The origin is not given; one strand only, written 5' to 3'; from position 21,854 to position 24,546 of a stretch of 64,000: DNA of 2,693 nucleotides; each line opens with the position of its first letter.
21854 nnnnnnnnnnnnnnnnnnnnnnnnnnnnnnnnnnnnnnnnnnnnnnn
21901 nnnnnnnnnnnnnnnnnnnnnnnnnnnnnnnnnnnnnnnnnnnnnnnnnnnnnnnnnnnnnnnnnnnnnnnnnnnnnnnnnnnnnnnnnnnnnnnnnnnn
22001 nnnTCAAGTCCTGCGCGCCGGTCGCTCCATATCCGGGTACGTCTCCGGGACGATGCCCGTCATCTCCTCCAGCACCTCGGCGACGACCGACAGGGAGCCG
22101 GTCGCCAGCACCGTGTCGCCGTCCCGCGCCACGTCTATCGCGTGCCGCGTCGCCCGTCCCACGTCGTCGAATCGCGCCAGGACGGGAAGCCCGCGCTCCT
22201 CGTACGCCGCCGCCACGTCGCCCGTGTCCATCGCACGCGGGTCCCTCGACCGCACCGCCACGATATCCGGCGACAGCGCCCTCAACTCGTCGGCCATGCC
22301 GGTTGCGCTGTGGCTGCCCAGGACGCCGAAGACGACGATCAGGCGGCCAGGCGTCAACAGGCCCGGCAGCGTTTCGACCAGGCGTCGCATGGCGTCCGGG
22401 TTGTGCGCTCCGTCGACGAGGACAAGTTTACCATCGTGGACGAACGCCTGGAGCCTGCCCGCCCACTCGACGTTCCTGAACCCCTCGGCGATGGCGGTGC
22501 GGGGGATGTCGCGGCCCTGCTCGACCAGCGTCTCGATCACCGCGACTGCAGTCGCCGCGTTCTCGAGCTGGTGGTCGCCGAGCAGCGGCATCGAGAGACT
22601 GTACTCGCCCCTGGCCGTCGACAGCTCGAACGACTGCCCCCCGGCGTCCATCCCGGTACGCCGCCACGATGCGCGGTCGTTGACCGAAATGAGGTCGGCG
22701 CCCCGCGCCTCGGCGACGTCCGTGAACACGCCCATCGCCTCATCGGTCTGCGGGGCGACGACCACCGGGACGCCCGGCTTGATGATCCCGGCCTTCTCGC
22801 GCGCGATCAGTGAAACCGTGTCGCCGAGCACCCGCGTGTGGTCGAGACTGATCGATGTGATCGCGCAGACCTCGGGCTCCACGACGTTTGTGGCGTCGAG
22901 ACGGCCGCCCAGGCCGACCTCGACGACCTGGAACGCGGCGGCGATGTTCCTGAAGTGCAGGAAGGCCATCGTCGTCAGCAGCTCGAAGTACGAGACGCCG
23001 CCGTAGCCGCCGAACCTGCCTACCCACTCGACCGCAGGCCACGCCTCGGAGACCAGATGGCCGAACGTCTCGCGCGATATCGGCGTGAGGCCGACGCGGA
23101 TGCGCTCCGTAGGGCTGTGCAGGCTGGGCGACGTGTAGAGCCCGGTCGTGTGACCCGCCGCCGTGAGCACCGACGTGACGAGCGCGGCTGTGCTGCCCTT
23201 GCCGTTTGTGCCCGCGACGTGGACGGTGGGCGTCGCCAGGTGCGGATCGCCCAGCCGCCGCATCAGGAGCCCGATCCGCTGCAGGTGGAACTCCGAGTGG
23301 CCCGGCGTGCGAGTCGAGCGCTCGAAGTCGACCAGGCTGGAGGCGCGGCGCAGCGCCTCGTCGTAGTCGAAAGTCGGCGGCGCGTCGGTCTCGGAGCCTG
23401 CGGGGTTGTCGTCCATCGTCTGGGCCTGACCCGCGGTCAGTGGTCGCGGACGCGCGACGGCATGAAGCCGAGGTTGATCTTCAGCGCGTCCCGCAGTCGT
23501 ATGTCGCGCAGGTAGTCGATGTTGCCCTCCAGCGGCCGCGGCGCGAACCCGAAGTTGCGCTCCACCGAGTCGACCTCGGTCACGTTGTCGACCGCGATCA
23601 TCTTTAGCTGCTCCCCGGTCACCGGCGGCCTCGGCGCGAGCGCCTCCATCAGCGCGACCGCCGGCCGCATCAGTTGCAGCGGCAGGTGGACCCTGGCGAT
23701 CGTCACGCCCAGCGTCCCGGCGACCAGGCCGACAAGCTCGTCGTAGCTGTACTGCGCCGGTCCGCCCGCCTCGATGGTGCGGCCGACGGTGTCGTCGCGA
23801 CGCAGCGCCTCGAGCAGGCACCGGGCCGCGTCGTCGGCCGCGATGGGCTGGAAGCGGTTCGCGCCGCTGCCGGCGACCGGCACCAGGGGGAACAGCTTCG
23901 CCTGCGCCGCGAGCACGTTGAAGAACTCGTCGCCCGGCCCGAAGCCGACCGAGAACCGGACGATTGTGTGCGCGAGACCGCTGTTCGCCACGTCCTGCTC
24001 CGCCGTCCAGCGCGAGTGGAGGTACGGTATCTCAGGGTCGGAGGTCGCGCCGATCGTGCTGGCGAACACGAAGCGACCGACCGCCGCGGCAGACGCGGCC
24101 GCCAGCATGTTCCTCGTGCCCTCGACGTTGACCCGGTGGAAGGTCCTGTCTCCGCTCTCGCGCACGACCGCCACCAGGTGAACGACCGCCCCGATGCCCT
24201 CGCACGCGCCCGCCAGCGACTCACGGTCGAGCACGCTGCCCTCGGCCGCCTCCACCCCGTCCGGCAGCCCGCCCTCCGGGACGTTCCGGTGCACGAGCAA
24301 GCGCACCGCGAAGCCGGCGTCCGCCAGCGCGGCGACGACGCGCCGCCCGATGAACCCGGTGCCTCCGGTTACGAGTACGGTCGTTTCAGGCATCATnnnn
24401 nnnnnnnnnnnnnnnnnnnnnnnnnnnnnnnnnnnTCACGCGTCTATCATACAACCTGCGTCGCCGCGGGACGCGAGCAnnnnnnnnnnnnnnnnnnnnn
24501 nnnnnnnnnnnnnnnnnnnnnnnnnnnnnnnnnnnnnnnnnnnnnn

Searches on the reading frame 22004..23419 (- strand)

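Call 69: search_protein_families(library=ncbifam, proteins=[window:22004-23419:-], max_evalue=0.00001)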
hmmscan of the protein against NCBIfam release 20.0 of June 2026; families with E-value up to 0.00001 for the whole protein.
window:22004-23419:- (471 aa): 18 families
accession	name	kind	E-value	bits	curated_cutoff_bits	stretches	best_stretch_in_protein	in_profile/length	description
TIGR01499.1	folC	subfamily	8.3e-102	341.5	162.65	1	46-452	1-399/400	bifunctional protein FolC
NF047860.1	Tet-DihydfolSynFolCMyb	equivalog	4.3e-77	260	700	1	21-440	20-442/468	bifunctional tetrahydrofolate synthase/dihydrofolate synthase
NF008101.0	PRK10846.1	equivalog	1.9e-61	208.1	360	1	44-453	30-414/422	bifunctional tetrahydrofolate synthase/dihydrofolate synthase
TIGR01085.1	murE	subfamily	1.3e-24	87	257.3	1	242-441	247-445/472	UDP-N-acetylmuramyl-tripeptide synthetase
NF008896.0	PRK11929.1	equivalog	3.7e-24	84.6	1023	1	258-441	286-472/965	bifunctional UDP-N-acetylmuramoyl-L-alanyl-D-glutamate--2,6-diaminopimelate ligase MurE/UDP-N-acetylmuramoyl-tripeptide--D-alanyl-D-alanine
NF001124.0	PRK00139.1-2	equivalog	1e-22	80.6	476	1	213-441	229-466/500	UDP-N-acetylmuramoyl-L-alanyl-D-glutamate--2,6-diaminopimelate ligase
NF001126.0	PRK00139.1-4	equivalog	4.9e-19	68.2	373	1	247-441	259-456/486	UDP-N-acetylmuramoyl-L-alanyl-D-glutamate--2,6-diaminopimelate ligase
TIGR01143.1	murF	subfamily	1.2e-15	57.4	288.6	1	163-368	128-338/418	UDP-N-acetylmuramoyl-tripeptide--D-alanyl-D-alanine ligase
NF001123.0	PRK00139.1-1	equivalog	1.7e-11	43.5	586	1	258-441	280-463/493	UDP-N-acetylmuramoyl-L-alanyl-D-glutamate--2,6-diaminopimelate ligase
TIGR02068.2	cya_phycin_syn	equivalog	2.3e-11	42.4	850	1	282-439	682-846/862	cyanophycin synthetase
TIGR01082.1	murC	equivalog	4.4e-11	42.5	335.1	1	181-364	167-352/449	UDP-N-acetylmuramate--L-alanine ligase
NF010628.0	PRK14022.1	equivalog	8.7e-11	41.2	536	1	263-440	276-453/483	UDP-N-acetylmuramoyl-L-alanyl-D-glutamate--L-lysine ligase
NF053648.1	pMurE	equivalog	1.8e-10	40.2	600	1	177-371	185-367/464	pseudomurein biosynthesis peptide ligase pMurE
NF053645.1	pMurC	equivalog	1e-09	37.6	560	1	257-373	293-405/492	pseudomurein biosynthesis peptide ligase pMurC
NF010623.0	PRK14016.1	subfamily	1.5e-09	36.6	877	0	282-406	684-810/871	cyanophycin synthetase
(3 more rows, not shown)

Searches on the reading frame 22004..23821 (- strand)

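Call 10: search_protein_families(library=pfam, proteins=[window:22004-23821:-], max_evalue=0.001)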
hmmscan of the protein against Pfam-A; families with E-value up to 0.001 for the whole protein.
window:22004-23821:- (605 aa): 2 families
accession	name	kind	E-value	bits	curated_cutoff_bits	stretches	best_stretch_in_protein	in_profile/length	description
PF02875.26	Mur_ligase_C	-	4.6e-19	70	28.4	1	455-576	1-126/127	Mur ligase, glutamate ligase domain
PF08245.18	Mur_ligase_M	-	9.4e-14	52.3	24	1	287-428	49-199/200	Mur ligase middle domain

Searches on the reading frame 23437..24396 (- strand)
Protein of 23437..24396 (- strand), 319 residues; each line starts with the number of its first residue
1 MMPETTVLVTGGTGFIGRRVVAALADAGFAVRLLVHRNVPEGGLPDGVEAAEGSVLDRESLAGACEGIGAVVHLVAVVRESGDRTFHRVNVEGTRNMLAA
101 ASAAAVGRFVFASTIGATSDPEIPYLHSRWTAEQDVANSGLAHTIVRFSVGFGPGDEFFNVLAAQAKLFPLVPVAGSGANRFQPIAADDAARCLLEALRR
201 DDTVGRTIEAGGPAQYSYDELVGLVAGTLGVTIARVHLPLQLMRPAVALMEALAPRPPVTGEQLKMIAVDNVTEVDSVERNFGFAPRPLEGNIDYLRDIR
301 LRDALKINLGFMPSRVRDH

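Call 10: search_protein_families(library=pfam, proteins=[window:23437-24396:-], max_evalue=0.001)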
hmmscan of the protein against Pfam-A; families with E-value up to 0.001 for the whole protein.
window:23437-24396:- (319 aa): 8 families
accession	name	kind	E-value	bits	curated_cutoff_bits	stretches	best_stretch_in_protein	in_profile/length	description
PF01370.27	Epimerase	-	2.6e-23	83.1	20.9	1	7-208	1-237/240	NAD dependent epimerase/dehydratase family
PF13460.12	NAD_binding_10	-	2.3e-19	70.4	27.2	1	11-149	1-144/184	NAD(P)H-binding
PF05368.20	NmrA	-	1.4e-15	58.1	27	1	4-245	2-250/298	NmrA-like family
PF01073.25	3Beta_HSD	-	2e-15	57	22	1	8-119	1-121/280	3-beta hydroxysteroid dehydrogenase/isomerase family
PF07993.18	NAD_binding_4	-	2.8e-08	33.7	20.1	1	56-123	77-144/258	Male sterility protein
PF04321.23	RmlD_sub_bind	-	1.7e-07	31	27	1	6-202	2-201/287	RmlD substrate binding domain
PF16363.11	GDP_Man_Dehyd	-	3.2e-06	27.3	27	1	8-114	1-129/332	GDP-mannose 4,6 dehydratase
PF02719.21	Polysacc_synt_2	-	4.9e-05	23.1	20.2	0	7-117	1-131/293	Polysaccharide biosynthesis protein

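Call 69: search_protein_families(library=ncbifam, proteins=[window:23437-24396:-], max_evalue=0.00001)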
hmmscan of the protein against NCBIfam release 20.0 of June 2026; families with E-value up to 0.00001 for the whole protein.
window:23437-24396:- (319 aa): 16 families
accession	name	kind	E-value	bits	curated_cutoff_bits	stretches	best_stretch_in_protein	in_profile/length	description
TIGR03466.1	HpnA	hypoth_equivalog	2.7e-25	89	367.65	1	6-291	2-312/327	hopanoid-associated sugar epimerase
NF042422.1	oxyalk_red_OleD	equivalog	4.8e-19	68.9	580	1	7-117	3-113/329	2-alkyl-3-oxoalkanoate reductase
NF052578.1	StrlDmthSdmBMthl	equivalog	6.7e-16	58.9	600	1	6-119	2-118/328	sterol demethylase protein SdmB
NF041293.1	G6PDh_Azf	equivalog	1.2e-13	51.1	400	1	5-118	3-119/252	NAD-dependent glucose-6-phosphate dehydrogenase Azf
NF004520.0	PRK05865.1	equivalog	3.3e-12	45.1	1509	1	7-253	3-222/854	sugar epimerase family protein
TIGR04180.1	EDH_00030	hypoth_equivalog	4e-12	45.8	475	1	7-114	1-121/297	NAD-dependent 4,6-dehydratase LegB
NF042423.1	oxyalk_red_Shew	equivalog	9.5e-12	44.6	580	1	6-118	10-122/331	2-alkyl-3-oxoalkanoate reductase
NF058621.1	DiazavRedAvaA7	equivalog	2.2e-09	37.4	400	1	7-125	3-125/304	3-diazoavenalumate denitrifying reductase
NF043036.1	ErythonDh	equivalog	1.4e-08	34.3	325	1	6-116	2-127/321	D-erythronate dehydrogenase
TIGR01777.1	yfcH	hypoth_equivalog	2e-08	34.2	207.35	0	7-74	1-64/292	TIGR01777 family oxidoreductase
TIGR01179.1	galE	equivalog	3.7e-08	32.6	262.3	1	7-117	2-124/332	UDP-glucose 4-epimerase GalE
TIGR01746.1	Thioester-redct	subfamily_domain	1e-07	31.6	213.35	0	64-124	85-146/371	thioester reductase domain-containing protein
NF005539.0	PRK07201.1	equivalog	4.2e-07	29.1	549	1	7-120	3-130/657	SDR family oxidoreductase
NF050030.1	thlkprotThyD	equivalog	5.1e-07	29.2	400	0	128-223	151-244/305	thylakoid membrane protein ThyD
NF007956.0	PRK10675.1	subfamily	4.6e-06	26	394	0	6-132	2-143/338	UDP-glucose 4-epimerase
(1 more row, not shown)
